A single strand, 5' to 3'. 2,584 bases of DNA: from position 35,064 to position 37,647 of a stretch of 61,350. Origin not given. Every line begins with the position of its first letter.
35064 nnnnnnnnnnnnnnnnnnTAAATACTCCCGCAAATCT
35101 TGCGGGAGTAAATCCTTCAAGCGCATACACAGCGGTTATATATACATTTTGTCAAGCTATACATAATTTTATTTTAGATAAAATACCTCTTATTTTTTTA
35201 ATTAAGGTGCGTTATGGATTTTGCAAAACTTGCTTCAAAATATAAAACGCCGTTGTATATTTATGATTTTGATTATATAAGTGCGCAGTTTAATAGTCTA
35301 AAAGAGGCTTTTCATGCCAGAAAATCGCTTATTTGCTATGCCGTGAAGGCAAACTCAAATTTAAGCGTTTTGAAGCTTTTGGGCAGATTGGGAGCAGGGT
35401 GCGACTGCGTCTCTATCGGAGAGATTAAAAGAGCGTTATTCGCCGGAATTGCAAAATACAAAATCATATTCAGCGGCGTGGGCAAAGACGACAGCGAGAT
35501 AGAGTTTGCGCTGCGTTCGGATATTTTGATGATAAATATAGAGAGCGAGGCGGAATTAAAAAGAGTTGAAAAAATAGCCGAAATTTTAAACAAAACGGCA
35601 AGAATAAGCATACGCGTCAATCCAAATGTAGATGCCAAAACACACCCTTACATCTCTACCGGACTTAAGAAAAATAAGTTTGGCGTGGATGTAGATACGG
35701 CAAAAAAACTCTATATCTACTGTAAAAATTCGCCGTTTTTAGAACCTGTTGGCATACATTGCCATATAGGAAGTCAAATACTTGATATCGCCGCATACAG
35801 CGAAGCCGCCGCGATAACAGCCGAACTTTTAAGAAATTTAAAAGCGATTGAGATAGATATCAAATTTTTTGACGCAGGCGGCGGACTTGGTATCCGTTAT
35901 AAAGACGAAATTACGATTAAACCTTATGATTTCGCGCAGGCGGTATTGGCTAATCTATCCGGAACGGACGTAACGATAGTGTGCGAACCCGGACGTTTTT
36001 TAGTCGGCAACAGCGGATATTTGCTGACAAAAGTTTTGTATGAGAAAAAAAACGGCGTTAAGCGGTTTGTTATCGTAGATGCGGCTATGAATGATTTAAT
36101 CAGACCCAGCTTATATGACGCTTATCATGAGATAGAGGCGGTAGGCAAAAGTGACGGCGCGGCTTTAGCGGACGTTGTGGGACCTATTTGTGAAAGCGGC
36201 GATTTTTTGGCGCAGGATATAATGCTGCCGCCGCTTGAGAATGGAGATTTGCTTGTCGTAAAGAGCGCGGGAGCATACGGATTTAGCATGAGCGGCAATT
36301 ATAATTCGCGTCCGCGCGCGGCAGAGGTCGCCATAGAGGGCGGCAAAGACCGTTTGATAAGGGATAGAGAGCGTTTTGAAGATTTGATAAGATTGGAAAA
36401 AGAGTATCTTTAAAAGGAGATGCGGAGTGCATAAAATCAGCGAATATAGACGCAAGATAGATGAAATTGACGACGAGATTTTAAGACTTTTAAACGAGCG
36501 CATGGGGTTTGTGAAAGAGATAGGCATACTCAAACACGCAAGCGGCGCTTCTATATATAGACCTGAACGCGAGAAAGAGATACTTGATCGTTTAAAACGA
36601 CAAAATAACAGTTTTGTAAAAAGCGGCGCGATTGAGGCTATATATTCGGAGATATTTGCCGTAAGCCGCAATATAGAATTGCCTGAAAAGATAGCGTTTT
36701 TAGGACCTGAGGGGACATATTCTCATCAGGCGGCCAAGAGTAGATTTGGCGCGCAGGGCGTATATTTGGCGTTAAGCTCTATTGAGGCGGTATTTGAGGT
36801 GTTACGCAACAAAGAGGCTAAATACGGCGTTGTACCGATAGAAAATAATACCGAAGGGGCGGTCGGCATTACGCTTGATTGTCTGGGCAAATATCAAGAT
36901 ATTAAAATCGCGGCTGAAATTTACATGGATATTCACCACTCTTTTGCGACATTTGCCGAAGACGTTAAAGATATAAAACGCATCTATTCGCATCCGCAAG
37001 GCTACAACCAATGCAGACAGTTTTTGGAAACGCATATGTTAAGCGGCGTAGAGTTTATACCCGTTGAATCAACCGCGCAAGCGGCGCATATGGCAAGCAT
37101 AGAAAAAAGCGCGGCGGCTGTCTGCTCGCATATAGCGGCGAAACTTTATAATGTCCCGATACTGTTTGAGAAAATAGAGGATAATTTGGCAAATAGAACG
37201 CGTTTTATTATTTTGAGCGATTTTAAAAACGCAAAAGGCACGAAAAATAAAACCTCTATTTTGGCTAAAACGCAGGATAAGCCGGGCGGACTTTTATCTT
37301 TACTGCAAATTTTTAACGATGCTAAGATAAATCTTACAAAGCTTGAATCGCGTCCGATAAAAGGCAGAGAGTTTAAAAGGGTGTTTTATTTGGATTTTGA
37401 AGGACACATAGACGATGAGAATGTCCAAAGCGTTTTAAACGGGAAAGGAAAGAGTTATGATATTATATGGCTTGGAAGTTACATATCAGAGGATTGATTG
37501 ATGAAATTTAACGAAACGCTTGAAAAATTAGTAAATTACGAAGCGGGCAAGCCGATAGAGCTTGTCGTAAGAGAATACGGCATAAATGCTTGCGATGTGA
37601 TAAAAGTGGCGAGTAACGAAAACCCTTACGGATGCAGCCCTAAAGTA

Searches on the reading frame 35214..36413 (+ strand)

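Call 84: search_protein_families(library=pfam, proteins=[window:35214-36413:+], max_evalue=0.00001)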
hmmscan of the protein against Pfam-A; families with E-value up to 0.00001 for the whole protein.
window:35214-36413:+ (399 aa): 3 families
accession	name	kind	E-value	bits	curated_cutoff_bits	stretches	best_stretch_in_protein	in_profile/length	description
PF02784.22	Orn_Arg_deC_N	-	3e-60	204.1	23.4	1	22-264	4-246/247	Pyridoxal-dependent decarboxylase, pyridoxal binding domain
PF00278.28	Orn_DAP_Arg_deC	-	5.9e-30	103.8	23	1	15-353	2-95/95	Pyridoxal-dependent decarboxylase, C-terminal sheet domain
PF01168.26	Ala_racemase_N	-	8.6e-06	26.1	24.1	0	19-209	3-181/220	Alanine racemase, N-terminal domain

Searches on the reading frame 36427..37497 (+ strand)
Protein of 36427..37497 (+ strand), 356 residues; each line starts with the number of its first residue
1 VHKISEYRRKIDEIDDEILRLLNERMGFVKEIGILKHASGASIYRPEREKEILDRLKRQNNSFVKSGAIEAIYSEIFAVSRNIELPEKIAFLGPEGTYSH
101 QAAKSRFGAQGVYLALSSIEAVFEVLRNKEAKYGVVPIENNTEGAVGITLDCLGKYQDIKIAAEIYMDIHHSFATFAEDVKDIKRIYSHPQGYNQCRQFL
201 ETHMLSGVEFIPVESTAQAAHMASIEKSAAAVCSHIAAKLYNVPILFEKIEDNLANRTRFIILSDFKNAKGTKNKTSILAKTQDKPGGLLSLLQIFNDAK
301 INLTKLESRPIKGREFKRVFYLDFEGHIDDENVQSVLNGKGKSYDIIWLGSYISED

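Call 84: search_protein_families(library=pfam, proteins=[window:36427-37497:+], max_evalue=0.00001)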
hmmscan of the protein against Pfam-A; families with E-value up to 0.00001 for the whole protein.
window:36427-37497:+ (356 aa): 3 families
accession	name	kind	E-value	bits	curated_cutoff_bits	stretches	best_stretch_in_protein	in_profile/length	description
PF00800.23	PDT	-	1.1e-60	205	25.2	1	89-265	1-178/181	Prephenate dehydratase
PF01817.26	CM_2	-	1.9e-23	82.9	27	1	7-84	1-79/80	Chorismate mutase type II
PF01842.31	ACT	-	2e-08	34.3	27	1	277-338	2-62/66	ACT domain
